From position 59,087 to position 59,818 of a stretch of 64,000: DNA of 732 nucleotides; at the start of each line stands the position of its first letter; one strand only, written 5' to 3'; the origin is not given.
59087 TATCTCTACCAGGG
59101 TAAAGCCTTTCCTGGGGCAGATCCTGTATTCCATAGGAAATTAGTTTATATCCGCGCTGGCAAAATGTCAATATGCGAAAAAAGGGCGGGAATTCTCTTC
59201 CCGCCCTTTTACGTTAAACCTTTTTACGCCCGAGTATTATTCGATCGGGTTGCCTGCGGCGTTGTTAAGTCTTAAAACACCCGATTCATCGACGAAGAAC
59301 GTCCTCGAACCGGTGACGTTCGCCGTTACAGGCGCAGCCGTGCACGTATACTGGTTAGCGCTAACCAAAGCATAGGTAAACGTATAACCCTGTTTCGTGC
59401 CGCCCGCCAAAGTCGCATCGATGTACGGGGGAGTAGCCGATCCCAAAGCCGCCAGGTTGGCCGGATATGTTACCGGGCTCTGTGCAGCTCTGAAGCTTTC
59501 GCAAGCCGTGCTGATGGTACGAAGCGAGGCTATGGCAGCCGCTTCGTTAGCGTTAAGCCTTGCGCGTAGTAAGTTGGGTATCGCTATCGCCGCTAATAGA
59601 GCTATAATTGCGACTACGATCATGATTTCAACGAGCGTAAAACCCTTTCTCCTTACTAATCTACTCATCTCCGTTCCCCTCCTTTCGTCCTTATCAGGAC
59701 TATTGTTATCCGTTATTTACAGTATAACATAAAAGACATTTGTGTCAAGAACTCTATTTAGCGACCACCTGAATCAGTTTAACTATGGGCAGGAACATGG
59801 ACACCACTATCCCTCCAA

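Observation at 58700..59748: Duplicated pilin genes with a 79-nt identical core, asymmetric expression signals, and possibly leaderless copies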

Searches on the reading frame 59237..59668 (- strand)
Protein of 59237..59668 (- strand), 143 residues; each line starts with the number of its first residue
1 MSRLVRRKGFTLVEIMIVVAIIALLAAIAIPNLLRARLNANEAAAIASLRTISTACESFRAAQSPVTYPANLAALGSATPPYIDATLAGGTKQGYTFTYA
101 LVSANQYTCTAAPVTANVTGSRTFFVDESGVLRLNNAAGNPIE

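Call 5: search_protein_families(library=pfam, proteins=[window:59237-59668:-], max_evalue=0.01)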
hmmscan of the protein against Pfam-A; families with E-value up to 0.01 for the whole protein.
window:59237-59668:- (143 aa): 2 families
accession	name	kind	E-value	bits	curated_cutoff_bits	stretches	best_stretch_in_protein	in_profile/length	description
PF07963.17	N_methyl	-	2.4e-08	33.6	21.2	1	6-30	3-27/27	Prokaryotic N-terminal methylation motif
PF16732.10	ComP_DUS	-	0.0036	18.6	27.3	1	39-118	9-79/87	Type IV minor pilin ComP, DNA uptake sequence receptor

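Call 6: find_homologous_proteins(query=window:59237-59668:-)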
Query window:59237-59668:- (143 aa): 7938 proteins with E <= 0.001 among 8000 candidates; the best 120 are listed.
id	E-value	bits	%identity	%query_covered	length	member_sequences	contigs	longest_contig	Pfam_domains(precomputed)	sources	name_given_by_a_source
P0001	1.8e-75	269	92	100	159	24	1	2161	-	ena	-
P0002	2.7e-75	269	92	100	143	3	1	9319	PF07963.18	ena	-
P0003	2.1e-71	256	87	100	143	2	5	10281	PF07963.18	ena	-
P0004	3.2e-71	256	88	100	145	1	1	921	PF07963.18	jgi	jgi:type IV pilus assembly protein PilA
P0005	4.4e-71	255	88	100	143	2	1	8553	PF07963.18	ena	-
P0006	8.0e-71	254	87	100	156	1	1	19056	PF07963.18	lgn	-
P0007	1.1e-70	254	88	100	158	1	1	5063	PF07963.18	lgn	-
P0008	4.8e-69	249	86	100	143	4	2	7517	PF07963.18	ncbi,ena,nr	ncbi:MAG: hypothetical protein A2879_04815 [Omnitrophica WOR_2 bacterium RIFCSPHIGHO2_01_FULL_49_10]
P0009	1.1e-68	247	85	100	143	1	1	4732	PF07963.18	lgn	-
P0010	1.9e-67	243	84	100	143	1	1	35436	PF07963.18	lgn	-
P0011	3.1e-67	243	84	100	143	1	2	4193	PF07963.18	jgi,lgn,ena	-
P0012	5.4e-67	242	84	99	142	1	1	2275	PF07963.18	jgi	jgi:type IV pilus assembly protein PilA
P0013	1.2e-66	241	83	100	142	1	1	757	PF07963.18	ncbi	-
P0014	6.2e-66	239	83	100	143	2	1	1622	PF07963.18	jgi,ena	-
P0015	7.5e-66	238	80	100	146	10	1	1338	PF07963.18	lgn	-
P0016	1.8e-65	237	81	100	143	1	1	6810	PF07963.18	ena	-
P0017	2.0e-65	237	81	98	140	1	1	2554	PF07963.18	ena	-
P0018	2.8e-65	236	83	100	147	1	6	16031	PF07963.18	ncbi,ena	-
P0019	3.6e-65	236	79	100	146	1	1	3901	PF07963.18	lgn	-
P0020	6.0e-64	232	80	100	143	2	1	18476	PF07963.18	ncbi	-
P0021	2.4e-63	230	81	97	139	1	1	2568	PF07963.18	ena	-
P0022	2.8e-63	230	84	97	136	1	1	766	PF07963.18,PF16732.11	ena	-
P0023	2.9e-63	230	79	100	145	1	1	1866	PF07963.18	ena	-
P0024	5.7e-63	229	79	100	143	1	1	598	PF07963.18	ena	-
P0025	6.9e-63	229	81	97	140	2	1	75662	PF07963.18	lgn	-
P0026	2.1e-62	227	84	95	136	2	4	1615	PF07963.18,PF16732.11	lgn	-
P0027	2.8e-62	227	81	97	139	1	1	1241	PF07963.18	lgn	-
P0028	3.0e-62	227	80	100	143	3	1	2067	PF07963.18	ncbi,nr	ncbi:MAG: prepilin-type N-terminal cleavage/methylation domain-containing protein [Candidatus Omnitr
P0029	3.2e-62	226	79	100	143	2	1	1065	PF07963.18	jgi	-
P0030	3.6e-62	226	78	100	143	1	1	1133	PF07963.18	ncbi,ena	-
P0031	3.6e-62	226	78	99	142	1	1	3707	PF07963.18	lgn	-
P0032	5.6e-62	226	75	100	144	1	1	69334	PF07963.18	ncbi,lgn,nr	ncbi:MAG: prepilin-type N-terminal cleavage/methylation domain-containing protein [Candidatus Omnitr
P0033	6.5e-62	226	83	95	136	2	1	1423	PF07963.18,PF16732.11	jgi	jgi:type IV pilus assembly protein PilA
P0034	7.0e-62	225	78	100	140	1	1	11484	PF07963.18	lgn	-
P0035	8.5e-62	225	78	100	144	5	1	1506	PF07963.18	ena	-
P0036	1.1e-61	225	76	100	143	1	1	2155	PF07963.18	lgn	-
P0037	1.6e-61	224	79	98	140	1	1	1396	PF07963.18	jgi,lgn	-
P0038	3.9e-61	223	79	96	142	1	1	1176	PF07963.18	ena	-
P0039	5.0e-61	223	80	95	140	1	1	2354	PF07963.18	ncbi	-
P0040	5.3e-61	223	78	98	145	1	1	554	PF07963.18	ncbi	-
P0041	9.1e-61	222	75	100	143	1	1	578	PF07963.18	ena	-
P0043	1.5e-60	221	77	100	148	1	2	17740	PF07963.18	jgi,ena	-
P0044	1.9e-60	221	71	99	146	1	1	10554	PF07963.18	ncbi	-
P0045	2.6e-60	220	75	100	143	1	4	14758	PF07963.18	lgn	-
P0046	2.7e-60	220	76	100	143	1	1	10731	PF07963.18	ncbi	-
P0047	3.2e-60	220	78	96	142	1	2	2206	PF07963.18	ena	-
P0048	3.5e-60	220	79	96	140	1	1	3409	PF07963.18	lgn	-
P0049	3.6e-60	220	80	96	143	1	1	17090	PF07963.18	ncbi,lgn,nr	ncbi:MAG: type II secretion system protein [Candidatus Omnitrophica bacterium]|nr:type II secretion 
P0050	3.7e-60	220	75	98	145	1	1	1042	PF07963.18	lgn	-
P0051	4.4e-60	220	74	96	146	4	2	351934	PF07963.18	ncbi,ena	-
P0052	1.0e-59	218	77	99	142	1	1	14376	PF07963.18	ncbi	-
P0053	1.1e-59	218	75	100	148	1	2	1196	PF07963.18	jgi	-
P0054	1.7e-59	218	76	100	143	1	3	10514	PF07963.18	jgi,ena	-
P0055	1.8e-59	218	78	100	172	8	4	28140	PF07963.18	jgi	jgi:type IV pilus assembly protein PilA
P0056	1.9e-59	218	72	100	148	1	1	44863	PF07963.18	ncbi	ncbi:MAG: type II secretion system protein [Candidatus Omnitrophota bacterium]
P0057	2.7e-59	217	79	99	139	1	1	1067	PF07963.18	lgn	-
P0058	5.8e-59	216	75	100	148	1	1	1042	PF07963.18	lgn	-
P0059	5.9e-59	216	77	96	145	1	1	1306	PF07963.18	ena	-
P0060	6.0e-59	216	76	100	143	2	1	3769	PF07963.18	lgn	-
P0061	6.8e-59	216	76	100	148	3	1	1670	PF07963.18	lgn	-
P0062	7.7e-59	216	76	97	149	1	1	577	PF07963.18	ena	-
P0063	8.2e-59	215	74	100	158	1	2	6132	PF07963.18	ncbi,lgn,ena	-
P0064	8.8e-59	215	74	100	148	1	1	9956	PF07963.18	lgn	-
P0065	9.8e-59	215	75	99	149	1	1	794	PF07963.18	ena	-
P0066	1.3e-58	215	75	100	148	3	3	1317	PF07963.18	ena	-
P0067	1.5e-58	215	76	100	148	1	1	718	PF07963.18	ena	-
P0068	1.6e-58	215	75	100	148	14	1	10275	PF07963.18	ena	-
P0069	1.6e-58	215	73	100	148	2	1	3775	PF07963.18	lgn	-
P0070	2.0e-58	214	74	100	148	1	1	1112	PF07963.18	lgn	-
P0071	2.2e-58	214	75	100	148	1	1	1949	PF07963.18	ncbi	-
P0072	2.4e-58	214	74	100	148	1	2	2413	PF07963.18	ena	-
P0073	3.2e-58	214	77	99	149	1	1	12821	PF07963.18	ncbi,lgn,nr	ncbi:MAG: type II secretion system protein [Candidatus Omnitrophota bacterium]|nr:type II secretion 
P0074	3.4e-58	214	73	100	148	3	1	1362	PF07963.18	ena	-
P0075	3.6e-58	213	75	96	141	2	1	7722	PF07963.18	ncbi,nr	ncbi:MAG: prepilin-type N-terminal cleavage/methylation domain-containing protein [Candidatus Omnitr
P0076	4.3e-58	213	74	100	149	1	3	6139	PF07963.18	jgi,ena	-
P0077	4.4e-58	213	73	100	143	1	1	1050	PF07963.18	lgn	-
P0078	4.7e-58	213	74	100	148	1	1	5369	PF07963.18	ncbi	-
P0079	6.9e-58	213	75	100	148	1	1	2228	PF07963.18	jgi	jgi:type IV pilus assembly protein PilA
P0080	7.6e-58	212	77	96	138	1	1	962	PF07963.18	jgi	jgi:type IV pilus assembly protein PilA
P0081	8.6e-58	212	74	100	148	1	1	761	PF07963.18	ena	-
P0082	8.8e-58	212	73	100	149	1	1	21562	PF07963.18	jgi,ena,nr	nr:prepilin-type N-terminal cleavage/methylation domain-containing protein [Candidatus Omnitrophota 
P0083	9.8e-58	212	73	100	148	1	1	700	PF07963.18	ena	-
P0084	1.0e-57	212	75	100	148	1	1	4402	PF07963.18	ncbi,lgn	-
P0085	1.1e-57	212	74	100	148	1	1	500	PF07963.18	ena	-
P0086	1.5e-57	211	71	99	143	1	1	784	PF07963.18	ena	-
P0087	1.6e-57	211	72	97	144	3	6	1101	PF07963.18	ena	-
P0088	1.6e-57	211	70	97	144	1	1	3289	PF07963.18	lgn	-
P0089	1.8e-57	211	74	99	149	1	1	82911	PF07963.18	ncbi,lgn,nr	ncbi:MAG: type II secretion system protein [Candidatus Omnitrophota bacterium]|nr:type II secretion 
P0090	1.9e-57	211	74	100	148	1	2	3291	PF07963.18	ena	-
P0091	1.9e-57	211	72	97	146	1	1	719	PF07963.18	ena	-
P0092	2.2e-57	211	72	100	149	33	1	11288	PF07963.18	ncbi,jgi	jgi:prepilin-type N-terminal cleavage/methylation domain-containing protein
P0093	2.2e-57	211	75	96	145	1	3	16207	PF07963.18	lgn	-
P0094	2.3e-57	211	73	100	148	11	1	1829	PF07963.18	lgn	-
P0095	3.1e-57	210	72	100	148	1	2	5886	PF07963.18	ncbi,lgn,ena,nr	ncbi:MAG: type II secretion system GspH family protein [Candidatus Omnitrophica bacterium]|nr:type I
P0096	3.6e-57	210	73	99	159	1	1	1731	PF07963.18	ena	-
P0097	4.1e-57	210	77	100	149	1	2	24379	PF07963.18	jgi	jgi:type IV pilus assembly protein PilA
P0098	4.2e-57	210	74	99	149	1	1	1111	PF07963.18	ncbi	-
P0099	4.9e-57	210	73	100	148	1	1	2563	PF07963.18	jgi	jgi:prepilin-type N-terminal cleavage/methylation domain-containing protein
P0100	5.9e-57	209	72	100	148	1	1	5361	PF07963.18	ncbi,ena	-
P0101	6.1e-57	209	77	92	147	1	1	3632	PF07963.18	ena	-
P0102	6.7e-57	209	74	99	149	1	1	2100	PF07963.18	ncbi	-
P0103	8.6e-57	209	72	100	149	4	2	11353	PF07963.18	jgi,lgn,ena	-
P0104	8.6e-57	209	72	100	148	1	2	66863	PF07963.18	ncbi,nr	ncbi:MAG: type II secretion system GspH family protein [Candidatus Omnitrophica bacterium]|nr:type I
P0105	9.7e-57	209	74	100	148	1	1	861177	PF07963.18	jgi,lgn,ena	-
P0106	1.0e-56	209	73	100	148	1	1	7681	PF07963.18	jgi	jgi:prepilin-type N-terminal cleavage/methylation domain-containing protein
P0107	1.0e-56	209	73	100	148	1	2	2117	PF07963.18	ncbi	-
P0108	1.0e-56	209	76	100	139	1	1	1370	PF07963.18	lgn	-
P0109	1.1e-56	209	72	100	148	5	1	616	PF07963.18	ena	-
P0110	1.2e-56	208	72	100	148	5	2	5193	PF07963.18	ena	-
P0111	2.0e-56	208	74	99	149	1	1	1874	PF07963.18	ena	-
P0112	2.0e-56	208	72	100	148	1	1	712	PF07963.18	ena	-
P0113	2.3e-56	208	71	100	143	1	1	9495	PF07963.18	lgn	-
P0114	2.3e-56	208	73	100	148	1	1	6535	PF07963.18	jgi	jgi:prepilin-type N-terminal cleavage/methylation domain-containing protein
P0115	2.3e-56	208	72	100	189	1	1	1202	PF07963.18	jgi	jgi:prepilin-type N-terminal cleavage/methylation domain-containing protein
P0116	2.5e-56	207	72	100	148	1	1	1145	PF07963.18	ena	-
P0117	2.7e-56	207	73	99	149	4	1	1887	PF07963.18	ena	-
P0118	2.7e-56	207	72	100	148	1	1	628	PF07963.18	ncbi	-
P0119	2.8e-56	207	75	99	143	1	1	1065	PF07963.18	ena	-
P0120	2.9e-56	207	75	99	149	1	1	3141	PF07963.18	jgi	-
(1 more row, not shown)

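Call 7: find_encoding_contigs(protein=window:59237-59668:-, flank=6000, max_places=10)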
Protein window:59237-59668:- (143 aa): 8 contigs read that carry it; 4 places shown.
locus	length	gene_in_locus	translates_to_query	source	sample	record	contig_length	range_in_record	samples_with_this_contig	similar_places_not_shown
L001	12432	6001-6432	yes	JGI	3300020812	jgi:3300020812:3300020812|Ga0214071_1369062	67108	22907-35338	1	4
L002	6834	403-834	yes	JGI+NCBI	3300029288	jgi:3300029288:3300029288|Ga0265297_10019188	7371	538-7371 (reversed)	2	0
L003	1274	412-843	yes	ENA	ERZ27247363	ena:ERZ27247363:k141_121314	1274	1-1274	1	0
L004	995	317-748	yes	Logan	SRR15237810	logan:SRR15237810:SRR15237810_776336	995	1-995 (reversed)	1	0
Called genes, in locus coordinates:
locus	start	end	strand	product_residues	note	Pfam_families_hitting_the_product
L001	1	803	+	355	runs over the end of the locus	PF00437:T2SSE, PF01935:DUF87 (weak)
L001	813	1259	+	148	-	PF05157:MshEN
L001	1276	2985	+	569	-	PF05157:MshEN, PF00437:T2SSE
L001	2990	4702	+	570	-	PF05157:MshEN, PF00437:T2SSE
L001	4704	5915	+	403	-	PF28597:T2SSF_N, PF00482:T2SSF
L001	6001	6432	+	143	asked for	PF07963:N_methyl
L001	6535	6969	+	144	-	PF07963:N_methyl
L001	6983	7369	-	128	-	-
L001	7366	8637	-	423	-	PF16241:DUF4900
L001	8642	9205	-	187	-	PF07963:N_methyl (weak)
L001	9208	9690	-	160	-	PF07963:N_methyl (faint)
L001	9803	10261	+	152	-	PF07963:N_methyl (weak)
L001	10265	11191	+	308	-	PF11104:PilM_2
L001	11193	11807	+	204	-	-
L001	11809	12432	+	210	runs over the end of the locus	PF04350:PilO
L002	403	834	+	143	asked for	PF07963:N_methyl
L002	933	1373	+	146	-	PF07963:N_methyl (weak)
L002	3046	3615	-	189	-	PF07963:N_methyl (weak)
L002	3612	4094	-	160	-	PF07963:N_methyl (weak)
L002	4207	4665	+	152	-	PF07963:N_methyl (weak)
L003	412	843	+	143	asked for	PF07963:N_methyl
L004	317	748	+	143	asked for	PF07963:N_methyl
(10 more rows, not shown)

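Call 13: find_related_loci(query=A2, collection=genome_contigs, flank=3000)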
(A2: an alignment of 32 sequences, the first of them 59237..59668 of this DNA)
Query A2 (143 aa) in genome_contigs; peptide patterns used: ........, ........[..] (x = any residue, [..] = any of these).
600 stretches matched a pattern (row limit reached: there are more); 426 encode a relative of the query (tblastn E <= 1e-3); the best 80 are kept; 80 distinct loci.
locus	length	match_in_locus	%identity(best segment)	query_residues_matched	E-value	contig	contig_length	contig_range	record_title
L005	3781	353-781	73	1-143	8e-67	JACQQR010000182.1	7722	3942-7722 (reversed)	MAG: Candidatus Omnitrophota bacterium isolate NC_groundwater_1338_Ag_S-0.2um_49_33 S_p2_S4_coassembly_k141_2539262, who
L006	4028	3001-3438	77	3-143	2e-64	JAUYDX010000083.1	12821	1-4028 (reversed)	MAG: Candidatus Omnitrophota bacterium isolate C20_metabat.bin.76_sub C20_k141_223156, whole genome shotgun sequence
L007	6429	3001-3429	80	1-143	1e-63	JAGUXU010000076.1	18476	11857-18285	MAG: Candidatus Omnitrophota bacterium isolate DeMMO4_7 c_000000050304, whole genome shotgun sequence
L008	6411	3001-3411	69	7-143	4e-61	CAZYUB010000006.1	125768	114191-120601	MAG TPA_asm: uncultured Planctomycetia bacterium isolate binchicken_co154_66 genome assembly, contig: NODE_87_length_125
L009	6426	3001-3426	67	2-143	2e-57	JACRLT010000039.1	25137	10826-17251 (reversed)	MAG: Candidatus Omnitrophota bacterium isolate NC_groundwater_1888_Pr3_B-0.1um_46_13 SR2-18-B1_coassembly_396242, whole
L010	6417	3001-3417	68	5-143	5e-57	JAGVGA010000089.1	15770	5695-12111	MAG: Candidatus Omnitrophota bacterium isolate DeMMO2_40 c_000000000766, whole genome shotgun sequence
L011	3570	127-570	73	1-143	5e-54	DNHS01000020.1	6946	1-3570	MAG TPA_asm: Candidatus Omnitrophota bacterium isolate UBA10183 contig_99713, whole genome shotgun sequence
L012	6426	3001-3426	71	1-143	4e-52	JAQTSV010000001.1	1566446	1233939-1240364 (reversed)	MAG: Candidatus Omnitrophota bacterium isolate STB_25 NODE_1_length_1566446_cov_7.163386_Sandtown_B, whole genome shotgu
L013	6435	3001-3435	68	5-143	7e-49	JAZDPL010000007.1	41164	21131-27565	MAG: Candidatus Omnitrophota bacterium isolate MEGAHIT-group-0.834 k141_14956121, whole genome shotgun sequence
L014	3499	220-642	65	3-143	8e-48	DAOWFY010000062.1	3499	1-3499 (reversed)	MAG TPA_asm: bacterium isolate CSMAG_1977 CSMAG_1977_k141_638900_length_3499_cov_22.0402, whole genome shotgun sequence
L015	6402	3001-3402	54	5-138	1e-45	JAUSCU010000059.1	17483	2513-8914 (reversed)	MAG: Candidatus Omnitrophota bacterium isolate E14_concoct.bin.167_sub E14_k141_1736700, whole genome shotgun sequence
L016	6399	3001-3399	60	3-136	2e-45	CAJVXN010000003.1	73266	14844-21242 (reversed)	TPA_asm: uncultured bacterium isolate DRR093005_bin.42_MetaBAT_v2.12.1_MAG genome assembly, contig: NODE_132_length_7326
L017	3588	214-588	72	7-132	7e-44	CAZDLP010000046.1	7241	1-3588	MAG TPA_asm: uncultured Planctomycetia bacterium isolate binchicken_co243_227 genome assembly, contig: NODE_9901_length_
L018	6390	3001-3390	67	5-133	2e-41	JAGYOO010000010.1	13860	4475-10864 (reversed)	MAG: Candidatus Omnitrophota bacterium isolate M55B170 10, whole genome shotgun sequence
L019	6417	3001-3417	59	6-143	4e-41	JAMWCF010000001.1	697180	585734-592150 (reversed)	MAG: Candidatus Omnitrophota bacterium isolate JZ-2.bins.99.201901 NODE_8_length_697180_cov_2.509274, whole genome shotg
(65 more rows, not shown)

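Call 38: predict_structure(alignment_id=A2)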
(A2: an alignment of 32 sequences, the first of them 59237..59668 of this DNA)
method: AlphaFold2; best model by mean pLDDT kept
length: 143 residues; sequences in the alignment: 32
mean_pLDDT: 84.5   pTM: 0.71
mean pLDDT of the five models: 84.5, 84.1, 82.2, 80.7, 80.2
residues with pLDDT >= 90: 73; 70-90: 50; 50-70: 14; < 50: 6
segments of 3 or more residues with pLDDT < 50: 1-4
pLDDT, mean of each block of 10 residues (from residue 1): 52 91 93 87 91 92 91 93 94 92 89 83 80 64 50
secondary structure, 60 per line:
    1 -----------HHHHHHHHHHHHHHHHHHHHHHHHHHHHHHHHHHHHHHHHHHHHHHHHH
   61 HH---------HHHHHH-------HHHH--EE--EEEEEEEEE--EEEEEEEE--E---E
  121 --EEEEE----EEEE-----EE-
elements in order: H12-62 H72-77 H85-88 E95-103 E106-113 E123-127 E132-135

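Call 40: fold_search(model_id=the predicted structure, library=pdb)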
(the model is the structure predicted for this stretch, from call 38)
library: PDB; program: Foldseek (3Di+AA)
matches with E <= 10: 334; with E <= 0.001: 0
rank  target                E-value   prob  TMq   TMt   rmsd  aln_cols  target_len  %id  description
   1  4d40_A                3.9e-02  0.99  0.41  0.63   3.7        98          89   19  High-Resolution Structure of a Type IV Pilin from Shewanella oneidensis (released 2015-04-29)
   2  4noa                  3.9e-02  0.99  0.44  0.57   3.9       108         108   17  Truncated minor pilin PilE from Pseudomonas aeruginosa (released 2014-11-19)
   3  5zn6_C                2.0e-01  0.20  0.15  0.04  12.7        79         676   15  Crystal structure of GH31 alpha-xylosidase from a soil metagenome (released 2019-04-10)
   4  5v23                  2.6e-01  0.66  0.29  0.41   4.0        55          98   20  SeMet crystal structure of the Neisseria meningitidis non-core minor pilin PilV in the orthorhombic form (released 2018-02-07)
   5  6vc7_A                2.8e-01  0.35  0.20  0.09   3.8        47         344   13  Structure of the F349A mutant of the periplasmic domain of YejM from Salmonella typhimurium (released 2020-08-26)
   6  5zn6_G                2.8e-01  0.16  0.15  0.04  12.7        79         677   15  Crystal structure of GH31 alpha-xylosidase from a soil metagenome (released 2019-04-10)
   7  8cgm_A                3.6e-01  0.15  0.23  0.18  11.8        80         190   19  Structure of the lipoprotein transporter LolA from Porphyromonas gingivalis (released 2023-06-21)
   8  6j4e_B                3.6e-01  0.10  0.16  0.28   9.9        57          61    9  Crystal structure of the AtWRKY1 domain (released 2020-01-15)
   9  5zn6_B                4.4e-01  0.13  0.15  0.04  12.7        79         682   15  Crystal structure of GH31 alpha-xylosidase from a soil metagenome (released 2019-04-10)
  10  5g2f_A                5.0e-01  0.80  0.43  0.66   4.0        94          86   20  Type IV-like competence pilin TTHA1222 from Thermus thermophilus (released 2016-09-14)
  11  2z4h_A                5.0e-01  0.13  0.16  0.13  11.5        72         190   15  Crystal structure of the Cpx pathway activator NlpE from Escherichia coli (released 2007-09-04)
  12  5i5d_C                5.7e-01  0.28  0.22  0.10   3.7        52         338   12  Salmonella global domain 245 (released 2017-04-19)
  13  5i5h                  5.7e-01  0.13  0.23  0.12   5.7        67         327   12  Ecoli global domain 245-586 (released 2016-08-17)
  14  4hgz_C                6.0e-01  0.10  0.19  0.13   7.7        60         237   15  Structure of the CcbJ Methyltransferase from Streptomyces caelestis (released 2013-10-30)
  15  6vat_C                6.9e-01  0.25  0.22  0.10   3.8        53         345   11  Structure of the periplasmic domain of YejM from Salmonella typhimurium (released 2020-08-26)
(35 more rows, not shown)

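Call 41: search_protein_families(library=ncbifam, proteins=[window:59237-59668:-], max_evalue=0.001)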
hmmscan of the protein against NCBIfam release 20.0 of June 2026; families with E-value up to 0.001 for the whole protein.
window:59237-59668:- (143 aa): 8 families
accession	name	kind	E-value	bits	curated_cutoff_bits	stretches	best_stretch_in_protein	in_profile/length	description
NF041775.1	typeIV_PilA_Myxo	equivalog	5.5e-13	49.4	400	1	6-64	9-67/214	type IV pilin protein PilA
TIGR01710.1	typeII_sec_gspG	equivalog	3.3e-10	40.1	88.85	1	8-71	1-62/134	type II secretion system major pseudopilin GspG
NF040999.1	pilin_ComGC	equivalog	9.8e-10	38.5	75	1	8-64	2-58/84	competence type IV pilus major pilin ComGC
TIGR02532.1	IV_pilin_GFxxxE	domain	1.6e-08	34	16.3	1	7-30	1-24/24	prepilin-type N-terminal cleavage/methylation domain-containing protein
NF007862.0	PRK10574.1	equivalog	2.2e-08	34.3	138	1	6-33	3-30/145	prepilin peptidase-dependent pilin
TIGR01708.2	typeII_sec_gspH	equivalog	7.9e-06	26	80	1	8-31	2-25/169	type II secretion system minor pseudopilin GspH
NF041013.1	T4P_ComGE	equivalog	1.8e-05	24.7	49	1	8-55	4-52/83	competence type IV pilus minor pilin ComGE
TIGR02596.1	TIGR02596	subfamily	0.00023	21.3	70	1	10-46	1-36/196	Verru_Chthon cassette protein D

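Call 53: find_encoding_contigs(protein=P0044, flank=1500, max_places=4)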
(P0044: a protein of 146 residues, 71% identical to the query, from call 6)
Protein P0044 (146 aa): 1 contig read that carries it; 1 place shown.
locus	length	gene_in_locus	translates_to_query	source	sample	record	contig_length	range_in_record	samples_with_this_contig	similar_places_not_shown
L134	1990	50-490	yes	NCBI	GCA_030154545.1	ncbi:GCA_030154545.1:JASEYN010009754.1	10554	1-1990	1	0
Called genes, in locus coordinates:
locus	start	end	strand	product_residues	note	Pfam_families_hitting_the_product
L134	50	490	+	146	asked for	PF07963:N_methyl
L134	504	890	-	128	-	-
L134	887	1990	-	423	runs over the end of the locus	PF16241:DUF4900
